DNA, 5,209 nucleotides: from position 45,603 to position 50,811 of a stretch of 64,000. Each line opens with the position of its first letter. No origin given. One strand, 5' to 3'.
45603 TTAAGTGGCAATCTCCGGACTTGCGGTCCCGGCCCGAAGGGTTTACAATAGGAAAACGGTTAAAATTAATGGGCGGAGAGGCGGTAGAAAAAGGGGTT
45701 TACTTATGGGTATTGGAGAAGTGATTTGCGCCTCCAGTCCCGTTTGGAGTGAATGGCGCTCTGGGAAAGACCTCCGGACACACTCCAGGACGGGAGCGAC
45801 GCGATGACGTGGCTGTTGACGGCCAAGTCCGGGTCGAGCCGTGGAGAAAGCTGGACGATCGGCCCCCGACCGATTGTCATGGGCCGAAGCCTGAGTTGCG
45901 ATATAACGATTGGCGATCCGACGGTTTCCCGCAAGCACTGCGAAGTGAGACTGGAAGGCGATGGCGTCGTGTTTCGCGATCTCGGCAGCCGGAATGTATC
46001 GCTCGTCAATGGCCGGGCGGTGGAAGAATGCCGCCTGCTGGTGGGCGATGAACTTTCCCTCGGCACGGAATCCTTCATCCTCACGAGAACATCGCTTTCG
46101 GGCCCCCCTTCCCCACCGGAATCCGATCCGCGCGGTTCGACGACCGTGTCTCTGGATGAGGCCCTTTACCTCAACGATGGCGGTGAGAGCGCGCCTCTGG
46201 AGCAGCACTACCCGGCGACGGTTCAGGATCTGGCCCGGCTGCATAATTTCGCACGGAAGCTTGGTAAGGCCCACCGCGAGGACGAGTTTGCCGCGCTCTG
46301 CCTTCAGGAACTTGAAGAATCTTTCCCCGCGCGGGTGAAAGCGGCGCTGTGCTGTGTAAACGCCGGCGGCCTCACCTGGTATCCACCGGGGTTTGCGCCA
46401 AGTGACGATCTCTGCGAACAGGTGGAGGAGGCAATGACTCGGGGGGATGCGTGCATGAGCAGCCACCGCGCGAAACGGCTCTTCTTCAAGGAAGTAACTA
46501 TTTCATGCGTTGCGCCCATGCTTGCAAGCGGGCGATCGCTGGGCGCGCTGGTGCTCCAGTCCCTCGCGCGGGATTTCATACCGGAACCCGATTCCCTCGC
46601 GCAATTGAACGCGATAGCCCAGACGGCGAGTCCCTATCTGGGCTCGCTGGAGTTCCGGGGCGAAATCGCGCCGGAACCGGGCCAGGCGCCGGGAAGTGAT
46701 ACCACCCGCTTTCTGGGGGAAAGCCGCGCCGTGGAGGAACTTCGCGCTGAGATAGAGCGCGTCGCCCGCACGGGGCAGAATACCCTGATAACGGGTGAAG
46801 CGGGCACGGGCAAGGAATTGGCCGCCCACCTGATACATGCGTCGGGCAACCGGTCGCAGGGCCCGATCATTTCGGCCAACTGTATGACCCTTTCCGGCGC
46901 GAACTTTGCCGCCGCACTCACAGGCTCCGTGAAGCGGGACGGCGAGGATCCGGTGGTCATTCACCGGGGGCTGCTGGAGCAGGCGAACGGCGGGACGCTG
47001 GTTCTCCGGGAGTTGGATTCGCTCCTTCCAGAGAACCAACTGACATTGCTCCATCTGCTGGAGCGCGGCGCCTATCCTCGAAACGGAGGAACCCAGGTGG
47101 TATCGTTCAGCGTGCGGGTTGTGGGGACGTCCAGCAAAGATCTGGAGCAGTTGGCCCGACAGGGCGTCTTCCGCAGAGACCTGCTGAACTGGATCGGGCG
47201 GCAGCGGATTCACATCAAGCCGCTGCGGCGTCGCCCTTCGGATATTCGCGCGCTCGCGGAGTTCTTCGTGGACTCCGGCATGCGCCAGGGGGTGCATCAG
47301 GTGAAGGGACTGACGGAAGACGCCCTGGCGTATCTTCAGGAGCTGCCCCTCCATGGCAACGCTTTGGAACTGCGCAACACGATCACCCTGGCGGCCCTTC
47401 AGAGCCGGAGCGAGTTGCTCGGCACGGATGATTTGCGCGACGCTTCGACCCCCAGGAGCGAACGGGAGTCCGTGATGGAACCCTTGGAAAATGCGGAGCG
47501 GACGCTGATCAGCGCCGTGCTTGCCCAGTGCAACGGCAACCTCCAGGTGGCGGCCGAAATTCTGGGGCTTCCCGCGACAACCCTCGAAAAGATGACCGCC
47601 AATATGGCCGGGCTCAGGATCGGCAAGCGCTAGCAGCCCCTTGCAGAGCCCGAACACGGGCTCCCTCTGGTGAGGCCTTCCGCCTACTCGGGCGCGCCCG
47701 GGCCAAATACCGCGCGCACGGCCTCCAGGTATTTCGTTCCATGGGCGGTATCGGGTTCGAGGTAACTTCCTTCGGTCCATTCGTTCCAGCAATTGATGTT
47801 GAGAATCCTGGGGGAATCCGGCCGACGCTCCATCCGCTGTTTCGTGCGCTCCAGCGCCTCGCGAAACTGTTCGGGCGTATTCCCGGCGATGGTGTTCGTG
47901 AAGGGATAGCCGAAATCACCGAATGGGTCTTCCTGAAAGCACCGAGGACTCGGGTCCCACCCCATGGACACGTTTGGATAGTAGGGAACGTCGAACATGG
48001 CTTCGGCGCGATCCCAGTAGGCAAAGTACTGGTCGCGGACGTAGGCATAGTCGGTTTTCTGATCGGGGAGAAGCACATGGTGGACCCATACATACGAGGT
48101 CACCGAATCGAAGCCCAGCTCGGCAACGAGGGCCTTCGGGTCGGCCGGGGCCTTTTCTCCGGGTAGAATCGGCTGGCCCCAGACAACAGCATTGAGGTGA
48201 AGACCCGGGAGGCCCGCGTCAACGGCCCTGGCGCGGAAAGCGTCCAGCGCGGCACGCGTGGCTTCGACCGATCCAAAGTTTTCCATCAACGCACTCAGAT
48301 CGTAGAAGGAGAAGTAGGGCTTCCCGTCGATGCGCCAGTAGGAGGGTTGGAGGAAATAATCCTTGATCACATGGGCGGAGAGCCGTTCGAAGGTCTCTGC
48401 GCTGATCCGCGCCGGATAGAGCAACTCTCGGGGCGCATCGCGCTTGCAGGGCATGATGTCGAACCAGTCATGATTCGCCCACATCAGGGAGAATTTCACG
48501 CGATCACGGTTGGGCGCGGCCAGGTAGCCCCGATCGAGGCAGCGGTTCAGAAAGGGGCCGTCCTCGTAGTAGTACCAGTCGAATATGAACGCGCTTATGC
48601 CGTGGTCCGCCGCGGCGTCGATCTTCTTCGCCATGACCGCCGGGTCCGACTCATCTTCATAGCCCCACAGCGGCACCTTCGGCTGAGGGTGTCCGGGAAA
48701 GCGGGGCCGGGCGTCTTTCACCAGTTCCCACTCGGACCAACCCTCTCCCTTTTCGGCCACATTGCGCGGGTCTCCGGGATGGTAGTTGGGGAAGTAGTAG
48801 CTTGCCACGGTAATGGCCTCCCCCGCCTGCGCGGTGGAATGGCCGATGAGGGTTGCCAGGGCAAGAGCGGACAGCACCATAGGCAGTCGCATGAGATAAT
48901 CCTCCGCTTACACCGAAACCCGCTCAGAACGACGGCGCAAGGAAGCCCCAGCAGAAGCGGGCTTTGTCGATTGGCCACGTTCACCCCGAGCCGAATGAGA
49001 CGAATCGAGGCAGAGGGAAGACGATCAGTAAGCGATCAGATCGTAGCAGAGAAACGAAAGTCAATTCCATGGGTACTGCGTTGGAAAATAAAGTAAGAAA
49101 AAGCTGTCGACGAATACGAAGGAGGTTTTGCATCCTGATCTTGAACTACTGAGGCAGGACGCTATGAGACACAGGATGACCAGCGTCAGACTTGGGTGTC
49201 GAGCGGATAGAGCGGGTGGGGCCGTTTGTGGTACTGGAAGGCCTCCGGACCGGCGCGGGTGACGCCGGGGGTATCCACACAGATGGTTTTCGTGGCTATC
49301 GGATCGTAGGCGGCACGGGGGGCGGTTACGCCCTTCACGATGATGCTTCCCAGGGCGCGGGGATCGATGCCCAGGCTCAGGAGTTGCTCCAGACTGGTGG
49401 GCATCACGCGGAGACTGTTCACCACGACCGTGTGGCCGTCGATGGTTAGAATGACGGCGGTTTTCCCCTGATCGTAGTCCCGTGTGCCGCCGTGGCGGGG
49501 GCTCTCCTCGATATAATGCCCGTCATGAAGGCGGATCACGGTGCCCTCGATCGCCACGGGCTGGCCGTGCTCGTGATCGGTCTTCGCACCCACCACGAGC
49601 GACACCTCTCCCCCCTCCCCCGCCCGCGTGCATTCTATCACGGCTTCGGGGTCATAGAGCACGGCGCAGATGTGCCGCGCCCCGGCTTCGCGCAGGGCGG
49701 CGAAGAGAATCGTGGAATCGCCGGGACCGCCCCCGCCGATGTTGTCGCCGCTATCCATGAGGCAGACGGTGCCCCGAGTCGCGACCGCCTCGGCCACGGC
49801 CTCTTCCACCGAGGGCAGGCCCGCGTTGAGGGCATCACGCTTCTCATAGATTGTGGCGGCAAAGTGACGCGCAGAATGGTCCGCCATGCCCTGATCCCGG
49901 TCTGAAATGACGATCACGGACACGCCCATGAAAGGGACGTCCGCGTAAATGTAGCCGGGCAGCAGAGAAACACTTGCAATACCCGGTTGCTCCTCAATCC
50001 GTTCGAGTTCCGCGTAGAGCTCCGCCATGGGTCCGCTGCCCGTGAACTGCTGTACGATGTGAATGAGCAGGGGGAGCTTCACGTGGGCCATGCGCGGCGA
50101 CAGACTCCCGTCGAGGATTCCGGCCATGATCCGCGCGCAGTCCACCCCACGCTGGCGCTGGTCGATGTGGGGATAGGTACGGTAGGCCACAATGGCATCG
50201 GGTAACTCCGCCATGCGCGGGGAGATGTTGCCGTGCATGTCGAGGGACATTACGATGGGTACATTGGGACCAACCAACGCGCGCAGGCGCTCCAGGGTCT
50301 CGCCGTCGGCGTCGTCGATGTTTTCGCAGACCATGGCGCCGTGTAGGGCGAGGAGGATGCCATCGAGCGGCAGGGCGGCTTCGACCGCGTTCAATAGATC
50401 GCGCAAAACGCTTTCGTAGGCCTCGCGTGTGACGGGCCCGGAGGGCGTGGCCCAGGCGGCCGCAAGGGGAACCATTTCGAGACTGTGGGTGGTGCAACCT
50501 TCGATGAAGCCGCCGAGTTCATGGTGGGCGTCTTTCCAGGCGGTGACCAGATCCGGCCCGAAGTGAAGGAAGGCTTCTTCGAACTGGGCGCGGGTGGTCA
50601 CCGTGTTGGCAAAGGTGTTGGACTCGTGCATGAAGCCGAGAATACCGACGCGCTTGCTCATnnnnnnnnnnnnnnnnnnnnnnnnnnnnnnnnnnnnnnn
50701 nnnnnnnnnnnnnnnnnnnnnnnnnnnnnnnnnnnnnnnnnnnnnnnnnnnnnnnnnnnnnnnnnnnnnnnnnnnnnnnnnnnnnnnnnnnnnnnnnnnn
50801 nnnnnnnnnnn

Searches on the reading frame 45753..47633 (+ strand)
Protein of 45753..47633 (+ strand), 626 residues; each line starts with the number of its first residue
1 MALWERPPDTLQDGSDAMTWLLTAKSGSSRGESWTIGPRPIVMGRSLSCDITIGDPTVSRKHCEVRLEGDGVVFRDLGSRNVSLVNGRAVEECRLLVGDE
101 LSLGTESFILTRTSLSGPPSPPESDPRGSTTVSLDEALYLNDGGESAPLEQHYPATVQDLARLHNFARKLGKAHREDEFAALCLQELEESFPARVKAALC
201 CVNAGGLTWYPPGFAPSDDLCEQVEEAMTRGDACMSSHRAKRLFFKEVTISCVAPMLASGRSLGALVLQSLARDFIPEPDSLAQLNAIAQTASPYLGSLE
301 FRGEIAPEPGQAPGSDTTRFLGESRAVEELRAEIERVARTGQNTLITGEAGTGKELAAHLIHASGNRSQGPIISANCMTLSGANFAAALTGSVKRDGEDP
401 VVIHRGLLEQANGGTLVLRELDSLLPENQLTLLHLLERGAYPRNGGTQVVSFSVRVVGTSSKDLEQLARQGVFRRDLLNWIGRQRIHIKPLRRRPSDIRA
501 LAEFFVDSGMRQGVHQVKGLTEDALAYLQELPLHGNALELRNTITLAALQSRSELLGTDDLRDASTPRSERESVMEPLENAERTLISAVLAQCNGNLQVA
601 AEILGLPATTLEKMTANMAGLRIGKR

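Call 54: search_protein_families(library=pfam, proteins=[window:45753-47633:+], max_evalue=0.00001)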
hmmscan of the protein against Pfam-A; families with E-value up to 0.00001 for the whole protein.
window:45753-47633:+ (626 aa): 6 families
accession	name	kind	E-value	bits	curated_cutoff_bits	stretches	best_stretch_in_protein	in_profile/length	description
PF00158.32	Sigma54_activat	-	9e-33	113.8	20.2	1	321-481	2-162/168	Sigma-54 interaction domain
PF14532.12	Sigma54_activ_2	-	5.5e-21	75.7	25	1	321-491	1-138/138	Sigma-54 interaction domain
PF00498.31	FHA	-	7.7e-16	58.7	20.7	1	41-104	1-67/67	FHA domain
PF16697.10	Yop-YscD_cpl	-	1.1e-13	51.7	33.2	1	26-112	4-92/94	Inner membrane component of T3SS, cytoplasmic domain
PF25601.1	AAA_lid_14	-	1.7e-11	44.2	27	1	492-572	1-81/87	AAA+ ATPase lid domain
PF02954.25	HTH_8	-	1.8e-07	31.2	22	1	578-613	2-38/42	Bacterial regulatory protein, Fis family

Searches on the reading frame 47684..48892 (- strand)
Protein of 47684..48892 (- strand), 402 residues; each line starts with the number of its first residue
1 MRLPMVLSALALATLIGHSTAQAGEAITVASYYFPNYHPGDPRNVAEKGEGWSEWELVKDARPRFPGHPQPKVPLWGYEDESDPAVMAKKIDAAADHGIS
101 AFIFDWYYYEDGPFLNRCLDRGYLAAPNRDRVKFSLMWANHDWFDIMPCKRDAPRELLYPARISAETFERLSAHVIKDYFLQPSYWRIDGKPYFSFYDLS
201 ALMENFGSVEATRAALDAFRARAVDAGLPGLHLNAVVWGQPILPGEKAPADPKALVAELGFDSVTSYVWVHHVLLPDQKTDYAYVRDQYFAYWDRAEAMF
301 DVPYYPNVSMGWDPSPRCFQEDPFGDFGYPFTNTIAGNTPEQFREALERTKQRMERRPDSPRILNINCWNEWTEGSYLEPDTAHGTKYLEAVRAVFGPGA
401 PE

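Call 54: search_protein_families(library=pfam, proteins=[window:47684-48892:-], max_evalue=0.00001)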
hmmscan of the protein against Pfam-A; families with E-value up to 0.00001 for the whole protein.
window:47684-48892:- (402 aa): 1 family
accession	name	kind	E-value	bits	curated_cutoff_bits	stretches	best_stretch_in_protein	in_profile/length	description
PF14307.12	Glyco_tran_WbsX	-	1.3e-50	173.3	25.1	1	30-392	2-350/350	Glycosyltransferase WbsX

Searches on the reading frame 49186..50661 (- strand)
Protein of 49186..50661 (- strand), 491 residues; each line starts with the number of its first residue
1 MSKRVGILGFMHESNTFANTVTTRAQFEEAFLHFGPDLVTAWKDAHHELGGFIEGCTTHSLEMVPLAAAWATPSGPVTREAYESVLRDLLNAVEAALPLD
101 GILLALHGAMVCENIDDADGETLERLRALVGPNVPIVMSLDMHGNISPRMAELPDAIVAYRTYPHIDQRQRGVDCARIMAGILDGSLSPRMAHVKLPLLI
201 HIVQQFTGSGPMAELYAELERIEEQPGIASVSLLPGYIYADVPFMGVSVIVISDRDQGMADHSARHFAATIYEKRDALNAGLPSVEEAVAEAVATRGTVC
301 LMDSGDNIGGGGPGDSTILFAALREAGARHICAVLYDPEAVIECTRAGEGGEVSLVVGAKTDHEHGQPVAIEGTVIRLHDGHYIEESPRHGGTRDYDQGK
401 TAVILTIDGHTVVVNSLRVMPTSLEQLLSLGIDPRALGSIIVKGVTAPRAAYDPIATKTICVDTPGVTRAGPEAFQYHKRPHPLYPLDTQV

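Call 54: search_protein_families(library=pfam, proteins=[window:49186-50661:-], max_evalue=0.00001)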
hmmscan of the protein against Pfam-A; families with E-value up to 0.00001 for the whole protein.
window:49186-50661:- (491 aa): 2 families
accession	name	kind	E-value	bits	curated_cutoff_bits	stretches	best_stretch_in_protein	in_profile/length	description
PF07364.17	DUF1485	-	7e-100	334.5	22.8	1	4-292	1-289/290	Metallopeptidase family M81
PF07171.17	MlrC_C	-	1.7e-49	168.9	27.2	1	301-479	1-178/178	MlrC C-terminus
